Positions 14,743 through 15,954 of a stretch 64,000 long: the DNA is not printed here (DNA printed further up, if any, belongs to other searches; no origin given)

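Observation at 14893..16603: NusB fused to a Nudix-like domain, with a second stand-alone Nudix hydrolase two genes away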

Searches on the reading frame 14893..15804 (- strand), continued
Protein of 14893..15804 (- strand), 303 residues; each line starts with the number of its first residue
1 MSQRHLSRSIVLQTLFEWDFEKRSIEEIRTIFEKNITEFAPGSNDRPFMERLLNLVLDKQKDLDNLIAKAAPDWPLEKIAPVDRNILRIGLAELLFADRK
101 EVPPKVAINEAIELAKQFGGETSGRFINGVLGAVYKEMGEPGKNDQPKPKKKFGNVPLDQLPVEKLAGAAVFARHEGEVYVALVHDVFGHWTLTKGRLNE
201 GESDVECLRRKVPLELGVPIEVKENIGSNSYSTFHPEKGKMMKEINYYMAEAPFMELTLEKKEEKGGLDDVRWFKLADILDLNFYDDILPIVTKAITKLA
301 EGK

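Call 41: fold_search(model_id=the predicted structure, library=pdb)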
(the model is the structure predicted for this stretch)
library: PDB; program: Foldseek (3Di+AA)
matches with E <= 10: 747; with E <= 0.001: 461
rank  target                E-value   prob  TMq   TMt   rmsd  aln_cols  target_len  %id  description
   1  9cxx_A                1.2e-08  1.00  0.38  0.39   3.1       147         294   22  Structure of Rv2985, a Nudix diadenosine polyphosphatase from M. tuberculosis, in complex with putative ATP (released 2026-01-14)
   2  3i7u_C                2.1e-08  1.00  0.40  0.84   2.8       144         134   24  Crystal structure of AP4A hydrolase (aq_158) from Aquifex aeolicus VF5 (released 2009-07-21)
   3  3gz8_C                2.2e-08  1.00  0.37  0.67   5.3       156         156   21  Cocrystal structure of NUDIX domain of Shewanella oneidensis NrtR complexed with ADP ribose (released 2009-06-09)
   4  3i7u_A                2.9e-08  1.00  0.41  0.88   2.4       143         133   24  Crystal structure of AP4A hydrolase (aq_158) from Aquifex aeolicus VF5 (released 2009-07-21)
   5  3gz8_A                5.0e-08  1.00  0.37  0.68   5.3       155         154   21  Cocrystal structure of NUDIX domain of Shewanella oneidensis NrtR complexed with ADP ribose (released 2009-06-09)
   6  4mpo_A                6.6e-08  1.00  0.40  0.78   2.9       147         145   22  1.90 A resolution structure of CT771 from Chlamydia trachomatis Bound to Hydrolyzed Ap4A Products (released 2014-01-22)
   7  6m72                  6.6e-08  1.00  0.36  0.37   3.2       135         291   21  Crystal structure of Mycobacterium smegmatis MutT1 in complex with 8-oxo-dGDP (released 2020-10-14)
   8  1vc8_A                7.3e-08  1.00  0.34  0.76   3.2       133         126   25  Crystal Structure of a T.thermophilus HB8 Ap6A Hydrolase Ndx1-Ap6A Complex (released 2005-04-26)
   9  4mpo_B                8.6e-08  1.00  0.40  0.77   2.9       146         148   23  1.90 A resolution structure of CT771 from Chlamydia trachomatis Bound to Hydrolyzed Ap4A Products (released 2014-01-22)
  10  3r2d_B                9.6e-08  1.00  0.42  0.89   1.9       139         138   27  Crystal Structure of Antitermination Factors NusB and NusE in complex with dsRNA (released 2011-06-22)
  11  1ktg_A                1.1e-07  1.00  0.36  0.73   3.4       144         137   19  Crystal Structure of a C. elegans Ap4A Hydrolase Binary Complex (released 2002-05-08)
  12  6m6y                  1.5e-07  1.00  0.36  0.38   3.1       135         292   21  Crystal structure of Mycobacterium smegmatis MutT1 in complex with 8-oxo-dGTP (released 2020-10-14)
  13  5gg6_A                1.7e-07  1.00  0.36  0.38   2.8       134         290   22  Crystal structure of Mycobacterium smegmatis MutT1 in complex with 8-oxo-dGTP (released 2017-04-19)
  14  4mpo_E                1.7e-07  1.00  0.40  0.78   2.9       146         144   23  1.90 A resolution structure of CT771 from Chlamydia trachomatis Bound to Hydrolyzed Ap4A Products (released 2014-01-22)
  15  5ggc_A                1.7e-07  1.00  0.36  0.37   3.1       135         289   21  Crystal structure of Mycobacterium smegmatis MutT1 in complex with phosphate and magnesium ions (excess magnesium, I) (released 2017-04-19)
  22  3r2c_A                2.4e-07  1.00  0.42  0.89   1.9       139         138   27  Crystal Structure of Antitermination Factors NusB and NusE in complex with BoxA RNA (released 2011-06-22)
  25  3r2c_B                3.0e-07  1.00  0.42  0.89   1.8       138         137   28  Crystal Structure of Antitermination Factors NusB and NusE in complex with BoxA RNA (released 2011-06-22)
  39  3r2d_A                1.0e-06  1.00  0.41  0.90   1.9       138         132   27  Crystal Structure of Antitermination Factors NusB and NusE in complex with dsRNA (released 2011-06-22)
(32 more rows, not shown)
